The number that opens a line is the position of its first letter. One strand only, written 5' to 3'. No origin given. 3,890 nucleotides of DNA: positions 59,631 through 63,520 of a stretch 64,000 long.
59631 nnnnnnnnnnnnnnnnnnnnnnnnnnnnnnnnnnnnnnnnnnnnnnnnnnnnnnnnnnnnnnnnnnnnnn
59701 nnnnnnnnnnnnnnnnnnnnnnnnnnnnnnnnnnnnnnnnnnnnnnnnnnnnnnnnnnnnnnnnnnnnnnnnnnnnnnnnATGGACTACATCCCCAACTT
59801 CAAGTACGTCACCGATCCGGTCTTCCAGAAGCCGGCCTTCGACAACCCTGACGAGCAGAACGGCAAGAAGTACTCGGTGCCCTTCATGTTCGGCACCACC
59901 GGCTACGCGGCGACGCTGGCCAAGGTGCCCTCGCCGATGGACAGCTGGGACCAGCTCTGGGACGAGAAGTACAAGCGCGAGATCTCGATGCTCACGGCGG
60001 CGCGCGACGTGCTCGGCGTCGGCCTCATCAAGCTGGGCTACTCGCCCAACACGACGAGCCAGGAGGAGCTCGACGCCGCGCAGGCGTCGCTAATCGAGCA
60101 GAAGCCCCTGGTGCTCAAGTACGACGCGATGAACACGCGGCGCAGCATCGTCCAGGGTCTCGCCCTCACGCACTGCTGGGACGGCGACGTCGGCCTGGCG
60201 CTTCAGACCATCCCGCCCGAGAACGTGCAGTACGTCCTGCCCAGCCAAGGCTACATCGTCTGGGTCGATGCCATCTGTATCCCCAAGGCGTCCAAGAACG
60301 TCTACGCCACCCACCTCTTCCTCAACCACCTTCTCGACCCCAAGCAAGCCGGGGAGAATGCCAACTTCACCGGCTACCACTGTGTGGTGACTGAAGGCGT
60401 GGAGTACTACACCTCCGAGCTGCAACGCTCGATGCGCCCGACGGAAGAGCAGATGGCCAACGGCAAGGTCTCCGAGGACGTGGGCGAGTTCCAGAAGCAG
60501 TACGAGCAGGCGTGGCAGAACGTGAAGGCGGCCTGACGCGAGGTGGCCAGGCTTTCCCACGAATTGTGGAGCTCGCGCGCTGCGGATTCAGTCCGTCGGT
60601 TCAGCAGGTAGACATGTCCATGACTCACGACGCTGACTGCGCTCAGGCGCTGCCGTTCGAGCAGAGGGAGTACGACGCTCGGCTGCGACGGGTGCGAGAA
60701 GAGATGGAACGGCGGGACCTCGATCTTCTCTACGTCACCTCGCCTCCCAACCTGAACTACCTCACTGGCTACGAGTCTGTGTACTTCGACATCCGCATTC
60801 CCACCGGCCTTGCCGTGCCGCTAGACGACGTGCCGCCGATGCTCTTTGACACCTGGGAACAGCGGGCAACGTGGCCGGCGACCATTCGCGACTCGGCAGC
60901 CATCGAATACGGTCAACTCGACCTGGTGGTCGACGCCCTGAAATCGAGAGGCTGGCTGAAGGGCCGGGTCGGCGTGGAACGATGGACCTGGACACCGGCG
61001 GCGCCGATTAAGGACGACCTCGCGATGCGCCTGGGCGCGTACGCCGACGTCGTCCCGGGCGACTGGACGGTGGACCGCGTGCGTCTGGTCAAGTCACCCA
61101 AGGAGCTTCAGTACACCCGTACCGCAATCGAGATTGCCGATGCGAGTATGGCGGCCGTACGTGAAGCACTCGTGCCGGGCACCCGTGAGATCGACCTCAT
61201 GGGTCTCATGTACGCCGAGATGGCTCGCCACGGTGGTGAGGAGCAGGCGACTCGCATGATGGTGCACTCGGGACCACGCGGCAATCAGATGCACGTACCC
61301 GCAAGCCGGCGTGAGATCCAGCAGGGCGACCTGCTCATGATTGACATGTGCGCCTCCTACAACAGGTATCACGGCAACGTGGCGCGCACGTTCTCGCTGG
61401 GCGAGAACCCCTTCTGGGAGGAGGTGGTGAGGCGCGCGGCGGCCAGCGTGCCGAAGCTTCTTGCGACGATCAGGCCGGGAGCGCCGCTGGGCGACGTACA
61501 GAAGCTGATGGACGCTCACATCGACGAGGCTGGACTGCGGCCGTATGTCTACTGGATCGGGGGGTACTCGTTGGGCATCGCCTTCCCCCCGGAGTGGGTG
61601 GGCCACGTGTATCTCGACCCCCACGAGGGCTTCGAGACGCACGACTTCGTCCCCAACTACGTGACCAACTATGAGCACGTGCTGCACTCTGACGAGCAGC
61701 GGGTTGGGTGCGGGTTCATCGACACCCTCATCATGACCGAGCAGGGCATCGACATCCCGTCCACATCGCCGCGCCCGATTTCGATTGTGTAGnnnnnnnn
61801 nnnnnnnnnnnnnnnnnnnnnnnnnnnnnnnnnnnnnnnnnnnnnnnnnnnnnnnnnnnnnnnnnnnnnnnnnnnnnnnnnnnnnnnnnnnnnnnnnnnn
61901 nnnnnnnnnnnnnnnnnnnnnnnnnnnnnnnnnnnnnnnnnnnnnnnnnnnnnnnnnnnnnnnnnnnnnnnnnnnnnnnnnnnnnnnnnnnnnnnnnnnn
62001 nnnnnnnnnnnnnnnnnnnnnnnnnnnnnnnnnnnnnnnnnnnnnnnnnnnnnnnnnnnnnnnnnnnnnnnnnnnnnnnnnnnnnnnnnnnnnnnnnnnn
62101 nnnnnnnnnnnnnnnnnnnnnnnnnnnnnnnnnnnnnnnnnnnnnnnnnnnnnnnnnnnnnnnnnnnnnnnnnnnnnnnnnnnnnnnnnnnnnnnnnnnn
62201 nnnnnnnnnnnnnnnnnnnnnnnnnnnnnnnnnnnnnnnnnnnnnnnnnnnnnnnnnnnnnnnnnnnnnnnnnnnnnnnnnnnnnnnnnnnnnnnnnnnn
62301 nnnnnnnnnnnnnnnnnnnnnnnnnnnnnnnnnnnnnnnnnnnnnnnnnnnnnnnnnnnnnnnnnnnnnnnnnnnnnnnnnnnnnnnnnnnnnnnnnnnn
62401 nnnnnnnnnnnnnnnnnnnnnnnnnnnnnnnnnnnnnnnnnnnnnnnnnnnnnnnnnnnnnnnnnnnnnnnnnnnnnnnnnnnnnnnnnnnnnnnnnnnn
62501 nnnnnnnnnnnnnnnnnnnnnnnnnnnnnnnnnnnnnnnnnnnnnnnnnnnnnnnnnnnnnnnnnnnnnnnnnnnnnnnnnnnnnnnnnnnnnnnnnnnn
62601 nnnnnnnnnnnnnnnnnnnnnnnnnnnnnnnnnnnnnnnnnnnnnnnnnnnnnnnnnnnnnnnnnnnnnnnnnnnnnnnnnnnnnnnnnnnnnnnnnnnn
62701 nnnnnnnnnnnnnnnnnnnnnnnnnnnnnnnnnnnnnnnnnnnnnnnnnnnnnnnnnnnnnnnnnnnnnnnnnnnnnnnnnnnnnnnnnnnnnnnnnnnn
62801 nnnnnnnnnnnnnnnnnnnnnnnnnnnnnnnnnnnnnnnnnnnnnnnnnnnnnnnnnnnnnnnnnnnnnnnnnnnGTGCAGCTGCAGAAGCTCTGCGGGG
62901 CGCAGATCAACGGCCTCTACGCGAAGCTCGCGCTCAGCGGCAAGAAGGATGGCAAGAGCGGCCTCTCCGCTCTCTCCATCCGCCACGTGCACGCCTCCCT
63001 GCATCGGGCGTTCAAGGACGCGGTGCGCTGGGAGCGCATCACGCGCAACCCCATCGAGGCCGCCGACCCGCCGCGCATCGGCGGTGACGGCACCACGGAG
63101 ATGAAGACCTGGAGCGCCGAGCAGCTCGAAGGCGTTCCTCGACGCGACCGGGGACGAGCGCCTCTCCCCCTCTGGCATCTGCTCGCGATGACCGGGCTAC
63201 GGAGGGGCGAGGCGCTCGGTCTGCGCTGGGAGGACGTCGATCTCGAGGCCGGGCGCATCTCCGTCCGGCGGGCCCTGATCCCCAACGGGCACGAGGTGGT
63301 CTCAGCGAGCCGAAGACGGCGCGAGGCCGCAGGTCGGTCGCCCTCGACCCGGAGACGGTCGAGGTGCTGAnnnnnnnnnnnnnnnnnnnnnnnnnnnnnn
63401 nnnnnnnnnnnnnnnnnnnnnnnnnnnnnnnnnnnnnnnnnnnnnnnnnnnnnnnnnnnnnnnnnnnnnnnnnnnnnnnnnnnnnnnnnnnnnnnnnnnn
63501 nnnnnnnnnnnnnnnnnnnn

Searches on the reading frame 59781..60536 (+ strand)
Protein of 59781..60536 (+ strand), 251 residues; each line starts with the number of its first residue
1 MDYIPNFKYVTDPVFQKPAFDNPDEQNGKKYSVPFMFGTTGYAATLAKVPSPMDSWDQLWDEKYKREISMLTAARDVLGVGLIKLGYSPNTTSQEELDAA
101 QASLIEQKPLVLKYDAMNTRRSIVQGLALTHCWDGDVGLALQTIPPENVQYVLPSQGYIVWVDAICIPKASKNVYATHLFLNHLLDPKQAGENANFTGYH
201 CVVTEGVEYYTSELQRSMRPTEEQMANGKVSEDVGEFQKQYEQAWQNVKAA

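Call 66: search_protein_families(library=pfam, proteins=[window:59781-60536:+], max_evalue=0.001)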
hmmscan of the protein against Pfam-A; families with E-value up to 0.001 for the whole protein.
window:59781-60536:+ (251 aa): 2 families
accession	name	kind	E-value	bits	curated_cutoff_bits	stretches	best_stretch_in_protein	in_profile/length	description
PF13416.11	SBP_bac_8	-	2.5e-14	54.2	27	1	18-201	76-260/279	Bacterial extracellular solute-binding protein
PF13343.11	SBP_bac_6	-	3.2e-07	30.5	24.6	1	29-195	54-212/245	Bacterial extracellular solute-binding protein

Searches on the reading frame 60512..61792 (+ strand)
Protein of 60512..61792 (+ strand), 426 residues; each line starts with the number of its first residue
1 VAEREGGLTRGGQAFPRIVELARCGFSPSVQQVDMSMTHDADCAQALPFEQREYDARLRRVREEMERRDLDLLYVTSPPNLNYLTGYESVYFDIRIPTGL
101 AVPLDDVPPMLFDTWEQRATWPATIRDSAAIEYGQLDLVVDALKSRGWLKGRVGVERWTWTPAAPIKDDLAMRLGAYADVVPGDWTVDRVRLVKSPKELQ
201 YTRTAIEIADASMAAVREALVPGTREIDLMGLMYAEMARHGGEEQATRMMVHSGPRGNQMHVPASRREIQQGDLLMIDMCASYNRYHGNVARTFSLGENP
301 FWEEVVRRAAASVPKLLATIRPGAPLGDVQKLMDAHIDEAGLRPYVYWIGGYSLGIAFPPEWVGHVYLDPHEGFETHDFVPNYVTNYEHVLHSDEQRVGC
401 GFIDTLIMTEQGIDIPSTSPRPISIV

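Call 66: search_protein_families(library=pfam, proteins=[window:60512-61792:+], max_evalue=0.001)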
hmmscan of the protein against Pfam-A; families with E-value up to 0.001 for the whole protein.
window:60512-61792:+ (426 aa): 3 families
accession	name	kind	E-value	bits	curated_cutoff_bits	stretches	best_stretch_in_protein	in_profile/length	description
PF00557.29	Peptidase_M24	-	1e-29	104.2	23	1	202-410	3-208/208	Metallopeptidase family M24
PF01321.24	Creatinase_N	-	6.9e-12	46.5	22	1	57-193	1-128/128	Creatinase/Prolidase N-terminal domain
PF19072.5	DUF5768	-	0.00048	20.2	27.2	0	126-166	51-91/123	Family of unknown function (DUF5768)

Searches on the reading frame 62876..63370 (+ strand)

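Call 66: search_protein_families(library=pfam, proteins=[window:62876-63370:+], max_evalue=0.001)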
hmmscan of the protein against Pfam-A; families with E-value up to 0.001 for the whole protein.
window:62876-63370:+ (164 aa): 1 family
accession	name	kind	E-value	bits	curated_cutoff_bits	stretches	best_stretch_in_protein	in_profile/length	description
PF00589.27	Phage_integrase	-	2.8e-05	24.4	27.1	1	101-131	29-59/172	Phage integrase family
